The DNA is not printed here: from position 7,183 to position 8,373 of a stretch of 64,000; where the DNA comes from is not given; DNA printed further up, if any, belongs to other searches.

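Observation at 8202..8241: Perfect 17-bp GC-rich inverted repeat straddling the stop codon of the Rpn-like nuclease gene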

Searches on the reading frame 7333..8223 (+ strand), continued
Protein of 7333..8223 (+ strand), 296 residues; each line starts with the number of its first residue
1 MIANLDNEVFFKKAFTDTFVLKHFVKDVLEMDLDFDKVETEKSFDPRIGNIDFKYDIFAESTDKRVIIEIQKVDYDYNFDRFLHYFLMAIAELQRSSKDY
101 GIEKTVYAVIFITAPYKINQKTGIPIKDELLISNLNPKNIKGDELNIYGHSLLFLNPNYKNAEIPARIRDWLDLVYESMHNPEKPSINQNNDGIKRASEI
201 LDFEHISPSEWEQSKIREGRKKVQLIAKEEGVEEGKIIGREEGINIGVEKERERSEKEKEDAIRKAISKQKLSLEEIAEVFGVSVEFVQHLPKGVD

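Call 64: list_cluster_members(proteins=[P0001, P0002, window:7333-8220:+])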
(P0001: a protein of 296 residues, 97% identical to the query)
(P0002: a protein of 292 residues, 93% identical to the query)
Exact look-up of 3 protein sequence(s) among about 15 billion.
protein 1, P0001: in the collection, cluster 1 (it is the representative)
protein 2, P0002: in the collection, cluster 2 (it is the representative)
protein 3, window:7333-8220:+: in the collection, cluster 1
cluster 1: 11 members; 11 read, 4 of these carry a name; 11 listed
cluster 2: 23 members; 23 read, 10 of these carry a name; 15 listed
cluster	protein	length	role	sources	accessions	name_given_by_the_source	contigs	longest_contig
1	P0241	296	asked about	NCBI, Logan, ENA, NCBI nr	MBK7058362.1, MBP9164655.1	MAG: PD-(D/E)XK nuclease family transposase [Leptospiraceae bacterium] | PD-(D/E)XK nuclease family transposase [Leptospiraceae bacterium]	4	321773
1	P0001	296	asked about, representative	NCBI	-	-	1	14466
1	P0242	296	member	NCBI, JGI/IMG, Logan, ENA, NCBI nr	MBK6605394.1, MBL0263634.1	MAG: PD-(D/E)XK nuclease family transposase [Leptospiraceae bacterium] | PD-(D/E)XK nuclease family transposase [Leptospiraceae bacterium]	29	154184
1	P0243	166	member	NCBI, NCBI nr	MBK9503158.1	MAG: hypothetical protein IPO06_28040 [Leptospiraceae bacterium] | hypothetical protein [Leptospiraceae bacterium]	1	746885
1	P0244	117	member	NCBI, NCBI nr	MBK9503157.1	MAG: hypothetical protein IPO06_28035 [Leptospiraceae bacterium] | hypothetical protein [Leptospiraceae bacterium]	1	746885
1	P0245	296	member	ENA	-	-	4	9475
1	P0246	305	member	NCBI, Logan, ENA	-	-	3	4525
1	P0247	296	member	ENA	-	-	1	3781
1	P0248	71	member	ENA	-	-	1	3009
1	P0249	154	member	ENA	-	-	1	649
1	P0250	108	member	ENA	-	-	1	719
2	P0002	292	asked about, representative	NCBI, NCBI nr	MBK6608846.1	MAG: PD-(D/E)XK nuclease family transposase [Leptospiraceae bacterium] | PD-(D/E)XK nuclease family transposase [Leptospiraceae bacterium]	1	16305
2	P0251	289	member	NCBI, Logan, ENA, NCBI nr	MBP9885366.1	MAG: PD-(D/E)XK nuclease family transposase [Leptospiraceae bacterium] | PD-(D/E)XK nuclease family transposase [Leptospiraceae bacterium]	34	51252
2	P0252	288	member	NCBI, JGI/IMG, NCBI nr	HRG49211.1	MAG TPA: hypothetical protein PLG41_23615 [Leptospiraceae bacterium] | hypothetical protein [Leptospiraceae bacterium]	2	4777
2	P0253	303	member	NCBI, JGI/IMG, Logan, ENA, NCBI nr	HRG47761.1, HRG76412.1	MAG TPA: hypothetical protein PLX69_17770 [Leptospiraceae bacterium] | hypothetical protein [Leptospiraceae bacterium]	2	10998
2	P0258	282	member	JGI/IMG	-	predicted transposase/invertase (TIGR01784 family)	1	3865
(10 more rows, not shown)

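Call 66: find_encoding_contigs(protein=P0252, flank=2500, max_places=4)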
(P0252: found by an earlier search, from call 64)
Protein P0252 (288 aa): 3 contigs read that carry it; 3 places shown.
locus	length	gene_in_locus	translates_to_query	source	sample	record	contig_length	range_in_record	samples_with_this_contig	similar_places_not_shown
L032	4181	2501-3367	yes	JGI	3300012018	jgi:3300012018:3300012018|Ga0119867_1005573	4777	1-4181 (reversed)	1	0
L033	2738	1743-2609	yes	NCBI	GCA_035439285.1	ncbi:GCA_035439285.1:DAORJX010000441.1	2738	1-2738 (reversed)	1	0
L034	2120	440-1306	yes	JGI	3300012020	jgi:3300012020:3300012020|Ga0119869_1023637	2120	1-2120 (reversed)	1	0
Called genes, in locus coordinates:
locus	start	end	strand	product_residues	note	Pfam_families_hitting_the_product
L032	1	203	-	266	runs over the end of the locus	?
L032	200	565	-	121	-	-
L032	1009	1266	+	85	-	PF03683:UPF0175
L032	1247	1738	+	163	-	PF11848:DUF3368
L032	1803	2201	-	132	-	PF01814:Hemerythrin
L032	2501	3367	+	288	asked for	-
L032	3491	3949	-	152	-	-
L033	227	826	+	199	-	PF05685:Uma2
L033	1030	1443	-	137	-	PF01814:Hemerythrin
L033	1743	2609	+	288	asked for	-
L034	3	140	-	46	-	?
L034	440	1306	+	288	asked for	-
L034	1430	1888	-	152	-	-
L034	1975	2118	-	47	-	?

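Call 70: find_encoding_contigs(protein=P0251, flank=2000, max_places=8)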
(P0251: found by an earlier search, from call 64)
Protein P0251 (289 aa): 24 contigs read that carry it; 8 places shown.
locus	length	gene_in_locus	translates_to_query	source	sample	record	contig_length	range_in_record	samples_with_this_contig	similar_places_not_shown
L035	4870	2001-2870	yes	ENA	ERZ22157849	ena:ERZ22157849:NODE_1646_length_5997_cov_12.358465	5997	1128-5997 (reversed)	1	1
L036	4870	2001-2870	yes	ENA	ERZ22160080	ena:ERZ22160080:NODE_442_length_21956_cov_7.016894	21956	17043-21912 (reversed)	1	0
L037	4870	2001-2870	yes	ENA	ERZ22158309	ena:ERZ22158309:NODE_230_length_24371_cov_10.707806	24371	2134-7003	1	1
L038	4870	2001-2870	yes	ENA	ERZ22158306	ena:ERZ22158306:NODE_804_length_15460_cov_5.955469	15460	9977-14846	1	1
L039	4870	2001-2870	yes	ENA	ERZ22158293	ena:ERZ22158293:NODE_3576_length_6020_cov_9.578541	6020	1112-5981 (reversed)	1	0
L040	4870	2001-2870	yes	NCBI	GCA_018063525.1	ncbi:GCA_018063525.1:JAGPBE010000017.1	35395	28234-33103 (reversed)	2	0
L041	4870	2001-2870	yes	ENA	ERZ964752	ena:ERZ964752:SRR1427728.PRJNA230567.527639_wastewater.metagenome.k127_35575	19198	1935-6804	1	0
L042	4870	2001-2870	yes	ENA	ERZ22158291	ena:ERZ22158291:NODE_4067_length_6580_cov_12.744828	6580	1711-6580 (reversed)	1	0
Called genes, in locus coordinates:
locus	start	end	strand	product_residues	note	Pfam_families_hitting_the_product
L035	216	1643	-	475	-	-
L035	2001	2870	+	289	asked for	PF12784:PDDEXK_2 (weak)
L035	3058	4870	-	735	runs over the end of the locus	PF07603:Lcl_C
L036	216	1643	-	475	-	-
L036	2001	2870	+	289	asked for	PF12784:PDDEXK_2 (weak)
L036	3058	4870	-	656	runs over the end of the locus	PF14289:DUF4369 (faint), PF07603:Lcl_C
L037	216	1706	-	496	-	-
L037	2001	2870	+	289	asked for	PF12784:PDDEXK_2 (weak)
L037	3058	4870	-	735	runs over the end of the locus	PF07603:Lcl_C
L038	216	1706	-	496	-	-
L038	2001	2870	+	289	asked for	PF12784:PDDEXK_2 (weak)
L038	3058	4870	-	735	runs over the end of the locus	PF07603:Lcl_C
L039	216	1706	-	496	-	-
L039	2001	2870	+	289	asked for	PF12784:PDDEXK_2 (weak)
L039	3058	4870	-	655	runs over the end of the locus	PF07603:Lcl_C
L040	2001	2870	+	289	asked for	PF12784:PDDEXK_2 (weak)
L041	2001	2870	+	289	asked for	PF12784:PDDEXK_2 (weak)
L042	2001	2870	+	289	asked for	PF12784:PDDEXK_2 (weak)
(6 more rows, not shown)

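Call 73: search_protein_families(library=ncbifam, proteins=[window:7333-8220:+], max_evalue=0.01)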
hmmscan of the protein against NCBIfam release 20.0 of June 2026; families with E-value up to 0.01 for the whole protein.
window:7333-8220:+ (296 aa): 2 families
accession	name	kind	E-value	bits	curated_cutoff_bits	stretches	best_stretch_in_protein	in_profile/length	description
TIGR01784.1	T_den_put_tspse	subfamily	3.2e-08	33.7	52.1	1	56-289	56-271/273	Rpn family recombination-promoting nuclease/putative transposase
NF004270.2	PRK05687.2-1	equivalog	0.0014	18.2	180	1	171-276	5-110/223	flagellar assembly protein FliH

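Call 74: search_protein_families(library=padloc, proteins=[window:7333-8220:+], max_evalue=0.001)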
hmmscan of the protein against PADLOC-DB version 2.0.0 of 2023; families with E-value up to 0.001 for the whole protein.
window:7333-8220:+ (296 aa): 0 families
